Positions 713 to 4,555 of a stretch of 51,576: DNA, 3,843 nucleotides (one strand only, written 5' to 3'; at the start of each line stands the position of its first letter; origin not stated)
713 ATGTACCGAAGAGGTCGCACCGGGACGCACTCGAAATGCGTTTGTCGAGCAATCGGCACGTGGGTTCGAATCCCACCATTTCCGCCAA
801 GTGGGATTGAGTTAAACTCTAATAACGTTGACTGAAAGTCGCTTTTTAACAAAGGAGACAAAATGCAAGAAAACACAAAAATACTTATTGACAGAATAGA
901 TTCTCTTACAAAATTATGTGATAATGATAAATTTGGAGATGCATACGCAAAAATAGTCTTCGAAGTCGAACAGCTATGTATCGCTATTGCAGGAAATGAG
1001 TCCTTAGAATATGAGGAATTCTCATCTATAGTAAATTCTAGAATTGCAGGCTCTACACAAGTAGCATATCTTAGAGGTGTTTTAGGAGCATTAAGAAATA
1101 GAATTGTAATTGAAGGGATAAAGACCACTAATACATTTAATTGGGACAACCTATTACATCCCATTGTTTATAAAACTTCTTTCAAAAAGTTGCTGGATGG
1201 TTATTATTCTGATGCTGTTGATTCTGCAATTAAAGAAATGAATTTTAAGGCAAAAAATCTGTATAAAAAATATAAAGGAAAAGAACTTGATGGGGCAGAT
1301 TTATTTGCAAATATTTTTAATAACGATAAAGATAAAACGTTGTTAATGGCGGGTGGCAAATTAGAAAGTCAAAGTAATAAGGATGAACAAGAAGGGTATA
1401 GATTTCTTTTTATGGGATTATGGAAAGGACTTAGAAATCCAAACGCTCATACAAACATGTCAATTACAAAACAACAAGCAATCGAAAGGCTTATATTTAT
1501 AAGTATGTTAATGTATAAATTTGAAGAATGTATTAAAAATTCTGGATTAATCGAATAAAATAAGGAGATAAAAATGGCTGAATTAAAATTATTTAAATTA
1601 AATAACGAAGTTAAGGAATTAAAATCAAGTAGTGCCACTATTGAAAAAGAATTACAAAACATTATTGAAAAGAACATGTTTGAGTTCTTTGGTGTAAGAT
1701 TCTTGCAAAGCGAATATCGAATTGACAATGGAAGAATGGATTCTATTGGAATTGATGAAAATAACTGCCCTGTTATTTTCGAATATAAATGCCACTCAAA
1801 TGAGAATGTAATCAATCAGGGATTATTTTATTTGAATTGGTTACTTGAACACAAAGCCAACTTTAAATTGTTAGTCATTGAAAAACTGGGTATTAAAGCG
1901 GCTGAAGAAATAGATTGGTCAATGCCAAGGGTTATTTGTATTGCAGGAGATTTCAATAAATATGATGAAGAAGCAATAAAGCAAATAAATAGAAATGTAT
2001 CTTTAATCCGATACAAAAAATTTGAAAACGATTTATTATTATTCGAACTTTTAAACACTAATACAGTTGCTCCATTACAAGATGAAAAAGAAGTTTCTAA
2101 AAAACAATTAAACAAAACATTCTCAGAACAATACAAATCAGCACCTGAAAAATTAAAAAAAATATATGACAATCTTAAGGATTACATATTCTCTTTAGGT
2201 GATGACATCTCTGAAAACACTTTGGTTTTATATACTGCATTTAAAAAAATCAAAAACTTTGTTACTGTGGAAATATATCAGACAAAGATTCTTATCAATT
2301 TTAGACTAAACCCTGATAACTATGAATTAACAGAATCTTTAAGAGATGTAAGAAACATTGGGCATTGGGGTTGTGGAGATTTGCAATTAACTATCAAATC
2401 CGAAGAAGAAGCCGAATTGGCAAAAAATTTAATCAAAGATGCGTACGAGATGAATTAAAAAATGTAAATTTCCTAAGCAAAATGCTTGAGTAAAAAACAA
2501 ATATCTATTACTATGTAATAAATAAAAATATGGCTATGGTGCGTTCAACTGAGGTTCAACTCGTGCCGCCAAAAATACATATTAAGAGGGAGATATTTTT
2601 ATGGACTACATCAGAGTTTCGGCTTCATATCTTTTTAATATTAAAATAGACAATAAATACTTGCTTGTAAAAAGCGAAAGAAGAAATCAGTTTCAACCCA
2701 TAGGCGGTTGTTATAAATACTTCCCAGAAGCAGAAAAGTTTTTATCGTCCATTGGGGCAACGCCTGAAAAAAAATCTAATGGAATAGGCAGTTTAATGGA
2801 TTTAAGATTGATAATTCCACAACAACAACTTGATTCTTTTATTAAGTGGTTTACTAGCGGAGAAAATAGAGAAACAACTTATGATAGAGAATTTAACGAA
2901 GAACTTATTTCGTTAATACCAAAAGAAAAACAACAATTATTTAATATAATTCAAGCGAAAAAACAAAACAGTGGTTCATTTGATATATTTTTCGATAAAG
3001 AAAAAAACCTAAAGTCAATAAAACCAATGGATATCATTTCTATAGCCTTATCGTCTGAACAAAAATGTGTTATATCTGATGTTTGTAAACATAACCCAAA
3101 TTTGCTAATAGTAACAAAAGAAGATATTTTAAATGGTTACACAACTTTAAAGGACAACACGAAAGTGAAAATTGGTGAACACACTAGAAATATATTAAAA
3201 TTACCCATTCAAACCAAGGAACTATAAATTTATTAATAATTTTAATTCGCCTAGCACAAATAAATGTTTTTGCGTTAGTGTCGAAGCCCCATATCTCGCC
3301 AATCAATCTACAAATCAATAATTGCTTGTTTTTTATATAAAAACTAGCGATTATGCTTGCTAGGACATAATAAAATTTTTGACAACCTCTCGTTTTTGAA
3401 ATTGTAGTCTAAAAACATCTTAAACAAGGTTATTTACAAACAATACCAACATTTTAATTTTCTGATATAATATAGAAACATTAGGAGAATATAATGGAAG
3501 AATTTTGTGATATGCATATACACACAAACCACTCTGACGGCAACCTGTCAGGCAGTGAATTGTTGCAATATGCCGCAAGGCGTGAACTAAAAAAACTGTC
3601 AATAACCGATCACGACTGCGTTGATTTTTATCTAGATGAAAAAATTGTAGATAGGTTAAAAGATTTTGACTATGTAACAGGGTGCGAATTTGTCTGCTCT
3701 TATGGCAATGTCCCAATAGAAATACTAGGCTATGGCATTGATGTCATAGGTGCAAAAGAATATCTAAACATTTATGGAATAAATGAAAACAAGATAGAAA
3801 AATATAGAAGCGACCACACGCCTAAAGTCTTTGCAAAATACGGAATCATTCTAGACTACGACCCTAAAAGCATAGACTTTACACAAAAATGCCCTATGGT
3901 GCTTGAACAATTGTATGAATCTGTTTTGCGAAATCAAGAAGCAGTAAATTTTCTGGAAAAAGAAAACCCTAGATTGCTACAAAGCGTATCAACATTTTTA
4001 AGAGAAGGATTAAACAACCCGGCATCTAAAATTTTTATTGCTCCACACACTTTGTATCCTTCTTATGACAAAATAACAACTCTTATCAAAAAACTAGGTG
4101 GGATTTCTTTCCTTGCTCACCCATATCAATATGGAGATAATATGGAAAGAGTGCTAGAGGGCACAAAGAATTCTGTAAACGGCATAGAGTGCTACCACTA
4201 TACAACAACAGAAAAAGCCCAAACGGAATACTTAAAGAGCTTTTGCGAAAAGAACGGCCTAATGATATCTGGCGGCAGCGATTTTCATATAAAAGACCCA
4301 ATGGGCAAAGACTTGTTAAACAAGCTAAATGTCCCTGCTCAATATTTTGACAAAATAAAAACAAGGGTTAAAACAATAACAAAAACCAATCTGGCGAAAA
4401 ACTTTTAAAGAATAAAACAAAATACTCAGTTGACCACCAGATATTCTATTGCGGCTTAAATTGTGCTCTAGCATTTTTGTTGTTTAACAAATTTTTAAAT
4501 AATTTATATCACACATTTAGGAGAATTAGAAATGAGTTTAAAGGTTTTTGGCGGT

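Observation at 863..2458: Two-gene cassette: HEPN (Rx4H, TIGR02391-like) protein plus NucS-like PD-(D/E)xK nuclease with a DUF5655-like domain, 63 nt downstream of tRNA-Ser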

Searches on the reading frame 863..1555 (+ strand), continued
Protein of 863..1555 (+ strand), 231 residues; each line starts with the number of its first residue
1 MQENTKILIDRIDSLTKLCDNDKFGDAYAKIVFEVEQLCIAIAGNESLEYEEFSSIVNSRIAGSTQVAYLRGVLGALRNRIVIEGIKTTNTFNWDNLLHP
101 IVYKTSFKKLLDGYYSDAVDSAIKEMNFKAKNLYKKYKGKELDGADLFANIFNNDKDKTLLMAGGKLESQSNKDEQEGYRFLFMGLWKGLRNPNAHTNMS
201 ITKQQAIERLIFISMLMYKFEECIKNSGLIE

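Call 74: get_annotated_region(hit=H1, flank=5000)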
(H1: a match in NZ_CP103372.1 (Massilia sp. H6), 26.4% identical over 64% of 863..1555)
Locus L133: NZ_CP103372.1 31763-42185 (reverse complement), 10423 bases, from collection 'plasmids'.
description: Massilia sp. H6 plasmid unnamed1, complete sequence
organism: Massilia sp. H6 (NCBI taxid 2970464)
taxonomy: Bacteria; Pseudomonadota; Betaproteobacteria; Burkholderiales; Oxalobacteraceae; Massilia; Massilia sp. H6
host: -; source: Whole genome of bacteria,soil; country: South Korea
typing (MOB-suite, as given by PLSDB): mobilizable; relaxase MOBF
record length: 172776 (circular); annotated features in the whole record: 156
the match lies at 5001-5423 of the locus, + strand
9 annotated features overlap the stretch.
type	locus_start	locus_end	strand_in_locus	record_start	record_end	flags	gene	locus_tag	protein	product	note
CDS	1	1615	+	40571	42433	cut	-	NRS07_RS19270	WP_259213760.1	DUF4209 domain-containing protein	-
CDS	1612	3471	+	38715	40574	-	-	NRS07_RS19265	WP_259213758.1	phage integrase family protein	-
CDS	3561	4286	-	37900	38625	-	-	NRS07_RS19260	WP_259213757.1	GIY-YIG nuclease family protein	-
CDS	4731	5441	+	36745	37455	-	-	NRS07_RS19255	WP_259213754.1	TIGR02391 family protein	-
CDS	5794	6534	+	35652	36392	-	-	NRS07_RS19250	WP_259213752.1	hypothetical protein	-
CDS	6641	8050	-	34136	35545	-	-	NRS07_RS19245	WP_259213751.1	competence protein CoiA family protein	-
CDS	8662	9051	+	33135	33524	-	-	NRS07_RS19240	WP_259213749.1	hypothetical protein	-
CDS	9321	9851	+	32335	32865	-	-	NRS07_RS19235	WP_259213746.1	hypothetical protein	-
CDS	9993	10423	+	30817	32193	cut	dnaB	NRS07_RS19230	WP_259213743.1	replicative DNA helicase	GO:0006260 - DNA replication [Evidence IEA]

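Call 75: search_dna_similar(query=window:863-1555:+, collection=phages, mode=protein, max_evalue=0.01, max_rows=25)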
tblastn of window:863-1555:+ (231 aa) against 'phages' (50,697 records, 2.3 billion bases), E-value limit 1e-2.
No match.

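Call 78: find_encoding_contigs(protein=P0124, flank=5000, max_places=2)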
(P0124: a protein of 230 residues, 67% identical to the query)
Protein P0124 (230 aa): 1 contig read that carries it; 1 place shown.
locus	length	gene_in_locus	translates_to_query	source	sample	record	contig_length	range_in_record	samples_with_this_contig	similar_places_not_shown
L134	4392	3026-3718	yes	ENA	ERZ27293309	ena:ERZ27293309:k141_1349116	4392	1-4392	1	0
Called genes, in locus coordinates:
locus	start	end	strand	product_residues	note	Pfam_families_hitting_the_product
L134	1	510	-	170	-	?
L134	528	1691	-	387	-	-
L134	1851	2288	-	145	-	-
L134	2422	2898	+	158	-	PF01381:HTH_3 (weak), PF13443:HTH_26 (faint)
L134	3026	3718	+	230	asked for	PF09509:Hypoth_Ymh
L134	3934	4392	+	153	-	?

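Call 79: find_encoding_contigs(protein=P0128, flank=5000, max_places=2)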
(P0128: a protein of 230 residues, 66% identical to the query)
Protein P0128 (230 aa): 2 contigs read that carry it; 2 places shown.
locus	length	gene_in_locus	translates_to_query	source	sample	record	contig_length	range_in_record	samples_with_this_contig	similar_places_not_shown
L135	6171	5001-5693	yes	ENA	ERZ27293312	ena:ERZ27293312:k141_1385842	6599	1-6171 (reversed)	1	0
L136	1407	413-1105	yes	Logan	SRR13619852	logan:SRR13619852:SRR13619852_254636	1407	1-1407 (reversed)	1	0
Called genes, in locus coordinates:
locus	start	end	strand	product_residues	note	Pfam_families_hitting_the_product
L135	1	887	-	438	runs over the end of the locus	?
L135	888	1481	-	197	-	-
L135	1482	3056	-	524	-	PF12161:HsdM_N, PF07669:Eco57I (faint), PF02384:N6_Mtase, PF05175:MTS (faint)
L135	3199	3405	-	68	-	PF01381:HTH_3, PF13443:HTH_26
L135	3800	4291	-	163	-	PF06908:YpsA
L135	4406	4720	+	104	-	PF13443:HTH_26, PF13560:HTH_31 (weak), PF01381:HTH_3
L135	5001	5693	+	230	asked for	PF09509:Hypoth_Ymh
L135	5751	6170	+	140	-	?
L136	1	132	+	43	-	?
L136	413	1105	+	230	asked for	PF09509:Hypoth_Ymh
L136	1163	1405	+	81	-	?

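Call 80: find_encoding_contigs(protein=P0132, flank=5000, max_places=2)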
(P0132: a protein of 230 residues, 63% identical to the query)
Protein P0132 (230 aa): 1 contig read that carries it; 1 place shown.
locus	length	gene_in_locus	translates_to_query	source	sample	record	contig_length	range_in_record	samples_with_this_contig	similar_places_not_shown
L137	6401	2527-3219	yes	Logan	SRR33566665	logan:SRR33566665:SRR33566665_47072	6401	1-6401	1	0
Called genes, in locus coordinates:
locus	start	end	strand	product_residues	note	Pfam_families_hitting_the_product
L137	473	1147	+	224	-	-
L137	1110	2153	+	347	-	PF13175:AAA_15, PF13304:AAA_21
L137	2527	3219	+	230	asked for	PF09509:Hypoth_Ymh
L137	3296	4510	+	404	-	PF14082:SduA_C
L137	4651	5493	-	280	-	-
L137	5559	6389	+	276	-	-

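Call 81: find_encoding_contigs(protein=P0135, flank=5000, max_places=2)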
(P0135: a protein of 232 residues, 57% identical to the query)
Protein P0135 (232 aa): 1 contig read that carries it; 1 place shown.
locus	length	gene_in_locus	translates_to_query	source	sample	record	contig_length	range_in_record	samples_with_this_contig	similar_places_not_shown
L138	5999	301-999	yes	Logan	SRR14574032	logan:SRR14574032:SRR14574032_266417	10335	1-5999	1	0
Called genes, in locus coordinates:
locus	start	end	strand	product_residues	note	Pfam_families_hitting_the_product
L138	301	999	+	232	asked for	PF09509:Hypoth_Ymh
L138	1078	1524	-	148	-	PF01668:SmpB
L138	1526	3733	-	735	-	PF08206:OB_RNB, PF25049:OB_HELZ2 (faint), PF17876:CSD2, PF00773:RNB, PF00575:S1 (weak)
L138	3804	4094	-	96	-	PF03840:SecG (weak)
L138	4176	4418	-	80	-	-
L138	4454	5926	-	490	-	PF01676:Metalloenzyme, PF06415:iPGM_N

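Call 83: search_protein_families(library=pfam, proteins=[L134:3934-4392:+, L135:5751-6170:+, L137:3296-4507:+, L001:6719-7771:+, L001:4482-5846:+, L126:1312-2148:+, L126:2144-2680:+, L137:473-1144:+], max_evalue=0.01)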
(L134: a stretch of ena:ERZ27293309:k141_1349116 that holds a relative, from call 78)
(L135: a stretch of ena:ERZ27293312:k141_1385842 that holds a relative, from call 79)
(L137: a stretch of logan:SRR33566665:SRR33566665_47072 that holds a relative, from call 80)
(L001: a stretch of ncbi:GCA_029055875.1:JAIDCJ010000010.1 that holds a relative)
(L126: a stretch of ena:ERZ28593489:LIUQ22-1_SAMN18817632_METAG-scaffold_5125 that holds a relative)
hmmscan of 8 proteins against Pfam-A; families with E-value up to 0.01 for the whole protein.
L134:3934-4392:+ (153 aa): 2 families
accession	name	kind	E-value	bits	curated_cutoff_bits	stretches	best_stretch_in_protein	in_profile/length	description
PF01613.24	Flavin_Reduct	-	1.7e-12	48.2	27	1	12-141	4-136/153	Flavin reductase like domain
PF01243.27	PNPOx_N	-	0.0012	19.6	28.1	1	14-104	12-94/120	Pyridoxamine 5'-phosphate oxidase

L135:5751-6170:+ (140 aa): 0 families

L137:3296-4507:+ (404 aa): 1 family
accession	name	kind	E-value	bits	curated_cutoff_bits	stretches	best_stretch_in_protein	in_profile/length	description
PF14082.12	SduA_C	-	4.7e-27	95.5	27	1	223-388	3-158/159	Shedu protein SduA, C-terminal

L001:6719-7771:+ (351 aa): 1 family
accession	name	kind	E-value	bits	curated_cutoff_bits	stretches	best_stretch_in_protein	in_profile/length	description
PF11185.13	DUF2971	-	0.00068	21.4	22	1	193-282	1-88/89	Protein of unknown function (DUF2971)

L001:4482-5846:+ (455 aa): 0 families

L126:1312-2148:+ (279 aa): 3 families
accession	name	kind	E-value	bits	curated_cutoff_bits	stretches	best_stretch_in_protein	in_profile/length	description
PF04471.18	Mrr_cat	-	1.8e-24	86.5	21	1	26-141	6-113/115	Restriction endonuclease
PF22722.2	NA-iREase1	-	4.2e-06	27.2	27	1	29-140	1-105/106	NACHT-associated inactive Restriction Endonuclease 1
PF13156.12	Mrr_cat_2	-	0.0087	16.4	22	0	50-140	26-111/127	Restriction endonuclease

L126:2144-2680:+ (179 aa): 1 family
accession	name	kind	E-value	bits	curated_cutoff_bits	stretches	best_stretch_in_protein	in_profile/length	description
PF20472.4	PDDEXK_11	-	2.7e-05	24.4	23.7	1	89-108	62-81/145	PD-(D/E)XK nuclease superfamily domain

L137:473-1144:+ (224 aa): 0 families

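Call 92: search_protein_representatives(protein=window:863-1555:+)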
Query: 231 residues. Proteins with E-value up to 0.001 (for the whole library): 1944; up to 1e-10: 639; up to 1e-30: 9. The best 150 are listed.
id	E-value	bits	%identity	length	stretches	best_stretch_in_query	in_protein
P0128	2.8e-95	334.4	66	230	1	1-231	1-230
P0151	1.8e-38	148.7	53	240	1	96-230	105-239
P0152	2.3e-38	148.4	40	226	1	1-228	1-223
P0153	6.3e-38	146.9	39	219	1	8-225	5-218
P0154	1.2e-37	146.0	52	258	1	90-224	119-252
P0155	9.7e-35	136.5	51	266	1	95-224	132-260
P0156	2.1e-34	135.4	48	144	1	95-225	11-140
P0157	6.6e-34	133.8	53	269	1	97-224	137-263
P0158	5.6e-32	127.5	51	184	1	98-224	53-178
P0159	3.1e-28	115.3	44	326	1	97-230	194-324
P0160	5.5e-28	114.4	49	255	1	97-229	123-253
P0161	6.8e-27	110.9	45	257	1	95-227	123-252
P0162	3.8e-26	108.4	41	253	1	72-227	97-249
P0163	2.0e-25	106.1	38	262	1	64-228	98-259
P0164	8.6e-25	104.0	38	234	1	74-231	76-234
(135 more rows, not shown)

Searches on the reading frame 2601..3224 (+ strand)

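Call 4: search_protein_families(library=pfam, proteins=[window:2601-3224:+], max_evalue=0.1)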
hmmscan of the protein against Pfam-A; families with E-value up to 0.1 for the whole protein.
window:2601-3224:+ (208 aa): 2 families
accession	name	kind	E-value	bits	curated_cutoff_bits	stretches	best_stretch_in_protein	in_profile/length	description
PF18167.6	Sa_NUDIX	-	2.3e-44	152.2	25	1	4-199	2-199/199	SMODS-associated NUDIX domain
PF20184.3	DUF6547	-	0.078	13.8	27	0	82-129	25-71/117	Family of unknown function (DUF6547)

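Call 5: search_protein_families(library=ncbifam, proteins=[window:2601-3224:+], max_evalue=0.1)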
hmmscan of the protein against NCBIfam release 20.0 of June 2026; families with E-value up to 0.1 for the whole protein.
window:2601-3224:+ (208 aa): 0 families

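Call 6: search_protein_families(library=padloc, proteins=[window:2601-3224:+], max_evalue=0.1)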
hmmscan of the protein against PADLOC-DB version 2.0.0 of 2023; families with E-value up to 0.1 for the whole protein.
window:2601-3224:+ (208 aa): 5 families
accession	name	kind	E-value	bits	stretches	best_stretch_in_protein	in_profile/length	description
PDLC00693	Effector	-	2.3e-44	149.9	1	3-199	46-243/243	2TM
PDLC00675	Effector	-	1.2e-40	138.1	1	2-200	69-270/276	2TM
PDLC00667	Effector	-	5.8e-39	132.3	1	3-200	77-279/299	2TM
PDLC03809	RTasNUDIX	-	5.2e-38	128.8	1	3-199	37-234/234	DRT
PDLC00699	Effector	-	2.3e-23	81.1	1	4-199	81-275/275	2TM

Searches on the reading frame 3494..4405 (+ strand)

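Call 4: search_protein_families(library=pfam, proteins=[window:3494-4405:+], max_evalue=0.1)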
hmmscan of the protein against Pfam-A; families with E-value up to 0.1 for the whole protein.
window:3494-4405:+ (304 aa): 1 family
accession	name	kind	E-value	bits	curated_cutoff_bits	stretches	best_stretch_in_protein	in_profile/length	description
PF02811.25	PHP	-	7.3e-06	26.8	26.4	1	6-67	1-64/164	PHP domain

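Call 5: search_protein_families(library=ncbifam, proteins=[window:3494-4405:+], max_evalue=0.1)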
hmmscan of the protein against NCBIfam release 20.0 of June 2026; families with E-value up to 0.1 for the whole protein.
window:3494-4405:+ (304 aa): 11 families
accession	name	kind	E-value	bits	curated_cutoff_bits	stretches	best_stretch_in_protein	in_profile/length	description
NF041577.1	nside_bi_sphtase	equivalog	3.4e-20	72.4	400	2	5-94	4-93/276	3',5'-nucleoside bisphosphate phosphatase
NF047791.1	RNaseRnm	equivalog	2.4e-19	69.7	375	2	5-85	3-85/275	RNase RNM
NF038032.1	CehA_McbA_metalo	domain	1.8e-11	44.1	80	2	5-42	5-42/315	CehA/McbA family metallohydrolase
NF041661.1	Cycl_ph_dihydrol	equivalog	1.3e-09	37.8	500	2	196-267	177-246/259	phosphoribosyl 1,2-cyclic phosphate 1,2-diphosphodiesterase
NF004981.0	PRK06361.1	equivalog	1.4e-05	24.6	117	1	5-54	2-49/217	histidinol phosphate phosphatase domain-containing protein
NF006251.0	PRK08392.1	equivalog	0.00074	19.1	212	1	5-59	2-54/216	hypothetical protein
NF006702.0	PRK09248.1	domain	0.0018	17.8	264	0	4-40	4-41/246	PHP domain-containing protein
NF006375.0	PRK08609.1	equivalog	0.0021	16.7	426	1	5-41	337-373/571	DNA polymerase/3'-5' exonuclease PolX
TIGR01856.1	hisJ_fam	subfamily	0.0055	16.4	90.2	1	5-62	1-62/252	histidinol-phosphatase HisJ family protein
NF005596.0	PRK07328.1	subfamily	0.021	14.2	202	0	4-46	3-46/269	histidinol-phosphatase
NF045780.1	TrlF_fam_ATP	equivalog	0.073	11.7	350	1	5-71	8-86/944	TrlF family AAA-like ATPase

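Call 6: search_protein_families(library=padloc, proteins=[window:3494-4405:+], max_evalue=0.1)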
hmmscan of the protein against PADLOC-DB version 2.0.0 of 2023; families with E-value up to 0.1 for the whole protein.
window:3494-4405:+ (304 aa): 1 family
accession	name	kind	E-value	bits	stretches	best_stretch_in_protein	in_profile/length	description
PDLC04678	PDC-M49A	-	0.0024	14.2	1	5-76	5-80/681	-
